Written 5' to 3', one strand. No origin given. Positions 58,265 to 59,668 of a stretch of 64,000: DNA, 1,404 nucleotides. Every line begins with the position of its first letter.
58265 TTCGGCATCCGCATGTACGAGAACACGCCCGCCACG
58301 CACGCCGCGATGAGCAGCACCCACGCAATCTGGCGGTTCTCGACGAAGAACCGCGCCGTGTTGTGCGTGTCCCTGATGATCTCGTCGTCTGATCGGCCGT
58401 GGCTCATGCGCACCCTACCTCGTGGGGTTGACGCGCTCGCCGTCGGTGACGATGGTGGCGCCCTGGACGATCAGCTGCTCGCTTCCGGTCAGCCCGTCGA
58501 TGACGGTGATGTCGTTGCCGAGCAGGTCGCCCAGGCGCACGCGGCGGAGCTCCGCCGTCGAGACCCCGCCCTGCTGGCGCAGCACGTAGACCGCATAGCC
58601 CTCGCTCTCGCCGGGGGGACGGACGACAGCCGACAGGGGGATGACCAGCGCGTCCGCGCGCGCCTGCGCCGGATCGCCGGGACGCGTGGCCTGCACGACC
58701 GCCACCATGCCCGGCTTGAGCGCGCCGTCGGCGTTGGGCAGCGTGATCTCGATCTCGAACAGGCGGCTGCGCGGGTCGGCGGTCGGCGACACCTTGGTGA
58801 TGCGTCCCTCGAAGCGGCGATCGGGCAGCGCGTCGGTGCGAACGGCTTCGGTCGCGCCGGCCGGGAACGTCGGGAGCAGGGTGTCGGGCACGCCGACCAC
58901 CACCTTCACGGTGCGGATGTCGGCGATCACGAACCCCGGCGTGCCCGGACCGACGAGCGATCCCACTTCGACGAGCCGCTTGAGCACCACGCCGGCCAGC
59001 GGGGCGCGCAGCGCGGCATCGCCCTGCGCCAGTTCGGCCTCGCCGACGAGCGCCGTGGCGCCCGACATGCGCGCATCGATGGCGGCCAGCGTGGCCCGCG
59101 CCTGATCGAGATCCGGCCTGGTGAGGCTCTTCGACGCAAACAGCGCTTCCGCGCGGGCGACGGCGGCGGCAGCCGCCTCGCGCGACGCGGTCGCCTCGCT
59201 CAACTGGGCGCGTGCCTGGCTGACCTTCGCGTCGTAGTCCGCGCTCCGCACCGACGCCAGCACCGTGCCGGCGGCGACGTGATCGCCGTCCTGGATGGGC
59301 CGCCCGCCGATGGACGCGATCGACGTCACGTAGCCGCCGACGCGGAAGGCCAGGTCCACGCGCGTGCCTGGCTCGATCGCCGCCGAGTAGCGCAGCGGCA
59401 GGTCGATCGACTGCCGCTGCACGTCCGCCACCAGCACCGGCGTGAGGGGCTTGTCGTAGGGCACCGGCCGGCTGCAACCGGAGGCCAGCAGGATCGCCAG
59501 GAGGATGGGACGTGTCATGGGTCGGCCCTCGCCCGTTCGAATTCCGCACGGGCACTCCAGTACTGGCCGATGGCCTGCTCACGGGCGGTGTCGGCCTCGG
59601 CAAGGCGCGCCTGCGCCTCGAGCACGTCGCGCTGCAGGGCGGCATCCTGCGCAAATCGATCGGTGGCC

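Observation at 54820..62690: RND tripartite efflux operon headed by a UbiB/ABC1 atypical kinase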

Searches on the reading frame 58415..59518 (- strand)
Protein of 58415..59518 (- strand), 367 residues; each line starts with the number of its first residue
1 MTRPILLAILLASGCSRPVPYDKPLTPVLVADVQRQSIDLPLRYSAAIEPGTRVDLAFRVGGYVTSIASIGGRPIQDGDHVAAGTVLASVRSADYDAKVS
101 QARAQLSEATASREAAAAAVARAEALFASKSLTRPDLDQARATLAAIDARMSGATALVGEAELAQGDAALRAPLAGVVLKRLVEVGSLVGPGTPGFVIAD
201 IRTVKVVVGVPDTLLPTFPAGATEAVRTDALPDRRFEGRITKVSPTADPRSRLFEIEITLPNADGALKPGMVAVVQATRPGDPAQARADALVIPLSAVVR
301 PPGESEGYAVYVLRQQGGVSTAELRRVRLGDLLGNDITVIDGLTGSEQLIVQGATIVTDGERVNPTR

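Call 3: search_protein_families(library=pfam, proteins=[window:58415-59518:-], max_evalue=0.01)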
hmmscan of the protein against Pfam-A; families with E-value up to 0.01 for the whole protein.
window:58415-59518:- (367 aa): 2 families
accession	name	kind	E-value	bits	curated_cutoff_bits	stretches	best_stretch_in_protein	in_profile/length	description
PF16576.10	HlyD_D23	-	1.8e-26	93.2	30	1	77-273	38-214/214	Barrel-sandwich domain of CusB or HlyD membrane-fusion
PF13437.12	HlyD_3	-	5e-17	63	22.2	1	170-270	2-106/106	HlyD family secretion protein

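Call 5: search_protein_families(library=ncbifam, proteins=[window:58415-59518:-], max_evalue=0.001)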
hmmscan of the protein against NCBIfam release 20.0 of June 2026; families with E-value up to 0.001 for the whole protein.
window:58415-59518:- (367 aa): 20 families
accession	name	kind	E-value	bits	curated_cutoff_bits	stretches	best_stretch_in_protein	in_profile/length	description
TIGR01730.1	RND_mfp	subfamily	9.9e-65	218.6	94.9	1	28-365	1-321/322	efflux RND transporter periplasmic adaptor subunit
TIGR00999.1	8a0102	subfamily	1.1e-36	126.3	319.3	1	78-357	1-270/271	CzcB/NccB family metal efflux transporter periplasmic adaptor subunit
NF002939.0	PRK03598.1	equivalog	8.8e-22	77.7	393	2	106-248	148-285/332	secretion protein HlyD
NF033138.2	RND-peri-MexC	equivalog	1.7e-21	76.8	625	2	23-195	33-199/375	MexC family multidrug efflux RND transporter periplasmic adaptor subunit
NF008589.1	PRK11556.1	equivalog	5.5e-17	61.7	391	1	23-364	54-386/392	MdtA/MuxA family multidrug efflux RND transporter periplasmic adaptor subunit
TIGR00998.1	8a0101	subfamily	2.2e-15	56.4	390.8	1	154-245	191-283/334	EmrA/EmrK family multidrug efflux transporter periplasmic adaptor subunit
NF007132.1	PRK09578.1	equivalog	3.4e-14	52.4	512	1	8-194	18-200/396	MexX/AxyX family multidrug efflux RND transporter periplasmic adaptor subunit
NF000272.2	OqxA_adapt_sub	exception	3.8e-14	52.5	835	1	5-207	18-215/391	multidrug efflux RND transporter periplasmic adaptor subunit OqxA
NF008606.0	PRK11578.1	equivalog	4.5e-14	52.4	342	1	91-353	100-364/371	macrolide transporter subunit MacA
NF045904.1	RND-peri-MexE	equivalog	7.9e-13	48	714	1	6-192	14-196/390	multidrug efflux RND transporter periplasmic adaptor subunit MexE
NF007362.0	PRK09859.1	equivalog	6.8e-12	45.2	738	1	73-190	75-192/385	multidrug transporter subunit MdtE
NF011604.1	PRK15030.1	equivalog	1.1e-10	41.1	765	1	58-193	63-199/397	multidrug efflux RND transporter periplasmic adaptor subunit AcrA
NF045680.1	DiMtlExpIhpB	equivalog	6.9e-09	35.1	450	1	169-356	139-313/326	divalent metal ion exporter adaptor subunit IhpB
NF007303.0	PRK09783.1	subfamily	1.5e-07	30.2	390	1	167-300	214-341/414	copper/silver efflux system membrane fusion protein CusB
NF007785.0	PRK10476.1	equivalog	2.7e-07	29.8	376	0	33-135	29-126/347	multidrug transporter subunit MdtN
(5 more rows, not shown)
